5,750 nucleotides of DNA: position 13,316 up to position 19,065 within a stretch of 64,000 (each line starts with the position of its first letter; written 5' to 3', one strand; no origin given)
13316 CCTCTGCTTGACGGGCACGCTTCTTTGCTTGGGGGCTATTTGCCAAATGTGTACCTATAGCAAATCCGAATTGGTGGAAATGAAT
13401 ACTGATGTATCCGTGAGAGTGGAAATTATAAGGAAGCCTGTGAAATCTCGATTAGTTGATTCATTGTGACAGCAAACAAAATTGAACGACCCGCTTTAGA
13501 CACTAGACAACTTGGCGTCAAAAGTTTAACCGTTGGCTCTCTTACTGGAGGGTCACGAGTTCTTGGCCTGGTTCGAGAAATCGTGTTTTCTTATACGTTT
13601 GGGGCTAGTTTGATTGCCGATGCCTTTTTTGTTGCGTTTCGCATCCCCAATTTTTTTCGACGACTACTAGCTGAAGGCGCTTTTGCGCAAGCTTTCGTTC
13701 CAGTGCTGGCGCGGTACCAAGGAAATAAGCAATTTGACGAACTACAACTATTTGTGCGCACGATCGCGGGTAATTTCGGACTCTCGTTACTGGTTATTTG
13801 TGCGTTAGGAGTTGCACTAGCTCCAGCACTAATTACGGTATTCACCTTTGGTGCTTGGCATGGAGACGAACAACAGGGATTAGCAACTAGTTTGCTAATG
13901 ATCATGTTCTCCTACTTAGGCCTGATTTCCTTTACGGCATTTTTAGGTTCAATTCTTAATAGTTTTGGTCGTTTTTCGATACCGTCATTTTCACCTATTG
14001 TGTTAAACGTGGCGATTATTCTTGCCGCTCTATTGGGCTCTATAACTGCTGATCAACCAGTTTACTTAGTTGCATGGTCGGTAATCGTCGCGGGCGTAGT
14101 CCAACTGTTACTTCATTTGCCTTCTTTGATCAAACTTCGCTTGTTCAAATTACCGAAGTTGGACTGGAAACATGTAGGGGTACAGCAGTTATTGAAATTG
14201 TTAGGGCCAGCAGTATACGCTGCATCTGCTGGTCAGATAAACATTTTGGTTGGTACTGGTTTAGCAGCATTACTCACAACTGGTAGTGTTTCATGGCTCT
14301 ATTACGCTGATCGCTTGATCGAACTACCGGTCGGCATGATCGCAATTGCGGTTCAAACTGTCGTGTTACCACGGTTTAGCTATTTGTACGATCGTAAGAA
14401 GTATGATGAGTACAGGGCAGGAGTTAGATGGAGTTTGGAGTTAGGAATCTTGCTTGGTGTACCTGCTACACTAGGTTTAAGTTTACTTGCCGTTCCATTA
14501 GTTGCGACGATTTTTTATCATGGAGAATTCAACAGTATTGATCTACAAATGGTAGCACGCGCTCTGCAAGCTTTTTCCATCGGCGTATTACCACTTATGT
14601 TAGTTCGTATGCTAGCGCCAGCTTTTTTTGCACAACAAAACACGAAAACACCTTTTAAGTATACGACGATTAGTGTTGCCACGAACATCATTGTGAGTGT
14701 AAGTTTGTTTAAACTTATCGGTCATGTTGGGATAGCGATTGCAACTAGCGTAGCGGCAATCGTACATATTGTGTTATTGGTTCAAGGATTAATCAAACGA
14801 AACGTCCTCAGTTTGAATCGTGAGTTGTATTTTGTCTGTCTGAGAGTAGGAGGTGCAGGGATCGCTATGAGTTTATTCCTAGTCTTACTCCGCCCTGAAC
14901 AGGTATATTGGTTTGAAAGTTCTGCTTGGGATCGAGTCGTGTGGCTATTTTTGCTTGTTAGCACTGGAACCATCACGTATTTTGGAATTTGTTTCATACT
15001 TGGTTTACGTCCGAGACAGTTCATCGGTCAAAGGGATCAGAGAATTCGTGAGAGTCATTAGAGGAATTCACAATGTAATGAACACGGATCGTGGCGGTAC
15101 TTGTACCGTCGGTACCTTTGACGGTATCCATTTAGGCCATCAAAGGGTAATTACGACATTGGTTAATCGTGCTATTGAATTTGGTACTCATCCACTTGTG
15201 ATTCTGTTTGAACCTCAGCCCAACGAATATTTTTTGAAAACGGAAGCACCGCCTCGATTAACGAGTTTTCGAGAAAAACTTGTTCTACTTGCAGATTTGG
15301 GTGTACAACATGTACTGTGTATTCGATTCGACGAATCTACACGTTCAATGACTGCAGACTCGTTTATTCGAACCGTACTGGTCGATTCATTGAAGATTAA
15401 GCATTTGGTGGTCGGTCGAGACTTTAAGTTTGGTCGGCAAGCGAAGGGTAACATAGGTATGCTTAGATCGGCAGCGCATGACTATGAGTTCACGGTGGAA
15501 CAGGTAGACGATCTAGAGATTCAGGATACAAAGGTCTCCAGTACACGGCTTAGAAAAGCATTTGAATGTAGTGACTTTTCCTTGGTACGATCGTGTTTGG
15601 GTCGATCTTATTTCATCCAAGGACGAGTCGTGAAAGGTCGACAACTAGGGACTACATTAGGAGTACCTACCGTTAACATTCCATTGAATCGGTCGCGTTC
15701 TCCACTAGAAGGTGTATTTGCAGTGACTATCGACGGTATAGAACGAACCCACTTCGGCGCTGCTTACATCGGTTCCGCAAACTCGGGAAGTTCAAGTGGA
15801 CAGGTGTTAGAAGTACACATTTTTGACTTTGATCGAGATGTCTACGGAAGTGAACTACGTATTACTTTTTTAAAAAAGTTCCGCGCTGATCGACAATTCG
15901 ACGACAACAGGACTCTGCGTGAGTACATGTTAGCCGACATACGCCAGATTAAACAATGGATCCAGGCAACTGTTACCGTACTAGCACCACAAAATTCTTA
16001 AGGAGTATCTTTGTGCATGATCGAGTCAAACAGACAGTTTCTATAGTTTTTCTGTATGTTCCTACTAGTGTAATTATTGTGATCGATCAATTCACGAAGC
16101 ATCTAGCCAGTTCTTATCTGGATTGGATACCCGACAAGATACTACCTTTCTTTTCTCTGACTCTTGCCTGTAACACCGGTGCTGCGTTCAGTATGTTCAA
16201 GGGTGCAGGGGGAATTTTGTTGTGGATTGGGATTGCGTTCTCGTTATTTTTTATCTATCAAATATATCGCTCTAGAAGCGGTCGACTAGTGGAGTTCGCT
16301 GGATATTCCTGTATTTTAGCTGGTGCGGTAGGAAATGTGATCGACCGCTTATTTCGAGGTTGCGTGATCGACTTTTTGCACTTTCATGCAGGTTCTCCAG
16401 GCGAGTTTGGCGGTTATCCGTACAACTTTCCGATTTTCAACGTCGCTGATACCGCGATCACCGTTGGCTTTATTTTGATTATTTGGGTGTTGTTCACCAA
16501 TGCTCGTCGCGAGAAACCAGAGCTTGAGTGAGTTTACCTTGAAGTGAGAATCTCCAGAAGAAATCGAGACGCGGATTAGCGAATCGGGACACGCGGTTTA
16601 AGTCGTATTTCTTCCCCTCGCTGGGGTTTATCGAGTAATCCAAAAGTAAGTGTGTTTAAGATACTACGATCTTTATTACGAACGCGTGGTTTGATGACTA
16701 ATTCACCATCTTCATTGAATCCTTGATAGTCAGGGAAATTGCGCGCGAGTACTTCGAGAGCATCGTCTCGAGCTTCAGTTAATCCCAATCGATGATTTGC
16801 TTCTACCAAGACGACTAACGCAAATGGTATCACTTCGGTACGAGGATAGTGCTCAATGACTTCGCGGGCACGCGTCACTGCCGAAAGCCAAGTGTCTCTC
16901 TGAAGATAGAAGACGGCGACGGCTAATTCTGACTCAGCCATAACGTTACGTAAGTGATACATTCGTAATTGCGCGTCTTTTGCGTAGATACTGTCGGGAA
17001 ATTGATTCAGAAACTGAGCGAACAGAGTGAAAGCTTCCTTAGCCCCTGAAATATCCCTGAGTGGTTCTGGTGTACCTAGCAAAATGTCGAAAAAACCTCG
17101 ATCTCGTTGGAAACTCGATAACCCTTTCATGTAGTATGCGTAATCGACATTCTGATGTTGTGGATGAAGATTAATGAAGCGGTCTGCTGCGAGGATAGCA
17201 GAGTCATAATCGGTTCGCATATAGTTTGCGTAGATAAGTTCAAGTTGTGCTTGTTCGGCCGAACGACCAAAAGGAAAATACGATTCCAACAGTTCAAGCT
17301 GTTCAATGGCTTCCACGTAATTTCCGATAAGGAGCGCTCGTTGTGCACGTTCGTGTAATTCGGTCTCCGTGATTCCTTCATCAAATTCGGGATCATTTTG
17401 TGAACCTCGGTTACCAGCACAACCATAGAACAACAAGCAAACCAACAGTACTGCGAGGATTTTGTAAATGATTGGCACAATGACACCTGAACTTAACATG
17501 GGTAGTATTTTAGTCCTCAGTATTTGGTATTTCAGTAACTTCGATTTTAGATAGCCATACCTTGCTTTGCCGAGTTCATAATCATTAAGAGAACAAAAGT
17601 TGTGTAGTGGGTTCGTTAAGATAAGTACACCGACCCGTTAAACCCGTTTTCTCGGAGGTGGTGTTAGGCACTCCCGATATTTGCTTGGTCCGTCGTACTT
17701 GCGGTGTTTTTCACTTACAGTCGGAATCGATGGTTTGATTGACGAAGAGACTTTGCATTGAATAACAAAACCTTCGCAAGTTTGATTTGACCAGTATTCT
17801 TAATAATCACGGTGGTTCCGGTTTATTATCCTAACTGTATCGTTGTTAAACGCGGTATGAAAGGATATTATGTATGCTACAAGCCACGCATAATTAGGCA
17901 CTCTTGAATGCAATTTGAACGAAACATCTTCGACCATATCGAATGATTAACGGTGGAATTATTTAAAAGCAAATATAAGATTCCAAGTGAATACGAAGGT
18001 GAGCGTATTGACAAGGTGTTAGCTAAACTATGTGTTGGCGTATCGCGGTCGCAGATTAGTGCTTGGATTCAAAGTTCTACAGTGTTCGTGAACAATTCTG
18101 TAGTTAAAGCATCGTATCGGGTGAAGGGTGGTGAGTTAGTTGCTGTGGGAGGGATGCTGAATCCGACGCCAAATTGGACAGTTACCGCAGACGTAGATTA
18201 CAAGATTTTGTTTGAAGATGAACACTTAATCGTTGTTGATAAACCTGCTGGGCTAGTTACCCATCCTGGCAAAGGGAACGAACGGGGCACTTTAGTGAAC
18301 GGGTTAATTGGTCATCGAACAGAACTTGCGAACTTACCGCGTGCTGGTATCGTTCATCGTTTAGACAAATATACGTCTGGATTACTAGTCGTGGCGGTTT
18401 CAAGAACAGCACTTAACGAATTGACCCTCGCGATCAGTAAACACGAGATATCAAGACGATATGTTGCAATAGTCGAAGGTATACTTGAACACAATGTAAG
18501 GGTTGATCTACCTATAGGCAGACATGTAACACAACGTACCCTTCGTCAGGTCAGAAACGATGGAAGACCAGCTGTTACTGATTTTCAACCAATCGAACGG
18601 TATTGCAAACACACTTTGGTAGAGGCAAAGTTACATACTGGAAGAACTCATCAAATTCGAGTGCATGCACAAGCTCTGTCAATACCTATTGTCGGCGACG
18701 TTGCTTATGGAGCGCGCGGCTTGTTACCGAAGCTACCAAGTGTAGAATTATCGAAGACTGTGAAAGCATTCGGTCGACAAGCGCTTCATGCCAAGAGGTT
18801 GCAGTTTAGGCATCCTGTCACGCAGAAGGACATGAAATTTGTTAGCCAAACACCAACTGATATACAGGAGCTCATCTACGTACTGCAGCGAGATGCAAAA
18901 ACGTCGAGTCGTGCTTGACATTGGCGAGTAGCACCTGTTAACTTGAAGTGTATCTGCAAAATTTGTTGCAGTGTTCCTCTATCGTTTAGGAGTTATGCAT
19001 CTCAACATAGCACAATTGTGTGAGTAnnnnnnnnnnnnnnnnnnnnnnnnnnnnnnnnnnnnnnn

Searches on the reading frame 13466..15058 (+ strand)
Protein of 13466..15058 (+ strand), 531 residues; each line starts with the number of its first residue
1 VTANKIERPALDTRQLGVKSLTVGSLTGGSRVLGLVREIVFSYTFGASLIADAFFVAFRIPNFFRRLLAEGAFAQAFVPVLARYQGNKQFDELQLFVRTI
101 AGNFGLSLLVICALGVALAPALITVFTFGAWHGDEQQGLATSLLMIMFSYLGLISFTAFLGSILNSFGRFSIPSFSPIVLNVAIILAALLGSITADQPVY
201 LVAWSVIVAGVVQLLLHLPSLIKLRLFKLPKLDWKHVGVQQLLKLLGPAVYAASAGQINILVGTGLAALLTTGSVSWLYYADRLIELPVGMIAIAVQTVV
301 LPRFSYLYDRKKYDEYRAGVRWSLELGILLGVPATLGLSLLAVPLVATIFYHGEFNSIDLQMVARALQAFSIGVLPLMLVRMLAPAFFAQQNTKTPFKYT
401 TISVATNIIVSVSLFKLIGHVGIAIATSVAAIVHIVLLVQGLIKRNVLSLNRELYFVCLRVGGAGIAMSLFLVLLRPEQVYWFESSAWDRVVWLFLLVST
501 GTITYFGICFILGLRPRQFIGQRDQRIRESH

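Call 46: search_protein_families(library=pfam, proteins=[window:13466-15058:+], max_evalue=0.0001)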
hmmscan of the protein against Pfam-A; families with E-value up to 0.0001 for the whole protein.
window:13466-15058:+ (531 aa): 1 family
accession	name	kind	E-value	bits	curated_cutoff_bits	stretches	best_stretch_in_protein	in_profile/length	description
PF03023.19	MurJ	-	8.3e-117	391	27.4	1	42-475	2-432/451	Lipid II flippase MurJ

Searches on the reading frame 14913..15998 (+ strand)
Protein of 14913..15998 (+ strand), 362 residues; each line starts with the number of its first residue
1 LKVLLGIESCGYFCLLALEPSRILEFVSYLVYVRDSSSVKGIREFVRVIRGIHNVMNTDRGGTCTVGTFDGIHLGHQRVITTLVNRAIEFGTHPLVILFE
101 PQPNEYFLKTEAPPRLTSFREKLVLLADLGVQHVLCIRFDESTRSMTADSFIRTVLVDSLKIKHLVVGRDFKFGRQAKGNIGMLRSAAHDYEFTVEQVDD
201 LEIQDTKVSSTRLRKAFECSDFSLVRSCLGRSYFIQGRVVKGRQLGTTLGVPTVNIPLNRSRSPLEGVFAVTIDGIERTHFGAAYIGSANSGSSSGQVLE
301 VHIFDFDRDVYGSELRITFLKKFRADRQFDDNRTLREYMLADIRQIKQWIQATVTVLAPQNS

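Call 46: search_protein_families(library=pfam, proteins=[window:14913-15998:+], max_evalue=0.0001)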
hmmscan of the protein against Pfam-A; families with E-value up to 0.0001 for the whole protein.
window:14913-15998:+ (362 aa): 3 families
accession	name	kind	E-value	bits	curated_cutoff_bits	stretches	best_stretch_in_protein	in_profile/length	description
PF06574.18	FAD_syn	-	8e-48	162.7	27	1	58-212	4-158/158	FAD synthetase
PF01687.23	Flavokinase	-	6.7e-30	104.3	19.6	1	229-349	1-123/124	Riboflavin kinase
PF01467.32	CTP_transf_like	-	7e-05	23.5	21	0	65-215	2-132/133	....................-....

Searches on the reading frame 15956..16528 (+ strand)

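Call 46: search_protein_families(library=pfam, proteins=[window:15956-16528:+], max_evalue=0.0001)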
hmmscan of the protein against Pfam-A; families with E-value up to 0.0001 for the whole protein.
window:15956-16528:+ (191 aa): 1 family
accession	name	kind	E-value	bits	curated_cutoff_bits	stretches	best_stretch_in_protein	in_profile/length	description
PF01252.23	Peptidase_A8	-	6.2e-35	120.9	25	1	39-180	4-141/142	Signal peptidase (SPase) II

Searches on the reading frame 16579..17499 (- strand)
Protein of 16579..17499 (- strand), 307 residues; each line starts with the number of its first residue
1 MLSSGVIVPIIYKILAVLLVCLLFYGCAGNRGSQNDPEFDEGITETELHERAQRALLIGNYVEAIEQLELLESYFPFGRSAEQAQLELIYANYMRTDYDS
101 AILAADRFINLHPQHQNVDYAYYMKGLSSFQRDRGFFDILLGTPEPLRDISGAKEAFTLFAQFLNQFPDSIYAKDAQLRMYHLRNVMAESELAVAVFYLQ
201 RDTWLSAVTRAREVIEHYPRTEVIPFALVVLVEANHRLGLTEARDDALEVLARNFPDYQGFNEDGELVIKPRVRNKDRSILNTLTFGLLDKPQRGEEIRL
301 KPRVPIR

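Call 46: search_protein_families(library=pfam, proteins=[window:16579-17499:-], max_evalue=0.0001)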
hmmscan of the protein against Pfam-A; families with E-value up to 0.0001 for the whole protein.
window:16579-17499:- (307 aa): 3 families
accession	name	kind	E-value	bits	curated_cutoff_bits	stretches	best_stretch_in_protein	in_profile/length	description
PF13525.12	YfiO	-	5.1e-66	222.7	25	1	44-247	4-200/203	Outer membrane lipoprotein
PF13512.12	TPR_18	-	8.2e-44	149.7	21.9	1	43-180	8-145/145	Tetratricopeptide repeat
PF13174.12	TPR_6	-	3.6e-07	30.8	26.3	0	83-114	1-32/33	Tetratricopeptide repeat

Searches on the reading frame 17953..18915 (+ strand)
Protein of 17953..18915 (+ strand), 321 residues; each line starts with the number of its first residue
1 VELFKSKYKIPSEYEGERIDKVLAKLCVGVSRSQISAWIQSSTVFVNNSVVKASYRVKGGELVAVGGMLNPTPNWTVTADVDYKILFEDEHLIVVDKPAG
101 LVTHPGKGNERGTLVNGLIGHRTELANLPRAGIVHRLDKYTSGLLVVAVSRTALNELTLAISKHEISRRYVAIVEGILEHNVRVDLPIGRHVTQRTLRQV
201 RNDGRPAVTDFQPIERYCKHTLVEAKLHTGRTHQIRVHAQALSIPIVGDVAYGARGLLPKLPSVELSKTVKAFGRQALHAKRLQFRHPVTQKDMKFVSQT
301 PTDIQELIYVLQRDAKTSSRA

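Call 46: search_protein_families(library=pfam, proteins=[window:17953-18915:+], max_evalue=0.0001)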
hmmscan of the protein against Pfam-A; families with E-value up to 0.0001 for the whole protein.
window:17953-18915:+ (321 aa): 2 families
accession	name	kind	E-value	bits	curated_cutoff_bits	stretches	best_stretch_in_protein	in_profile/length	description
PF00849.27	PseudoU_synth_2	-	4.3e-33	115.1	26.8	1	91-241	1-152/152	RNA pseudouridylate synthase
PF01479.30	S4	-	1.3e-10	41.3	22.8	1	17-63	1-48/48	S4 domain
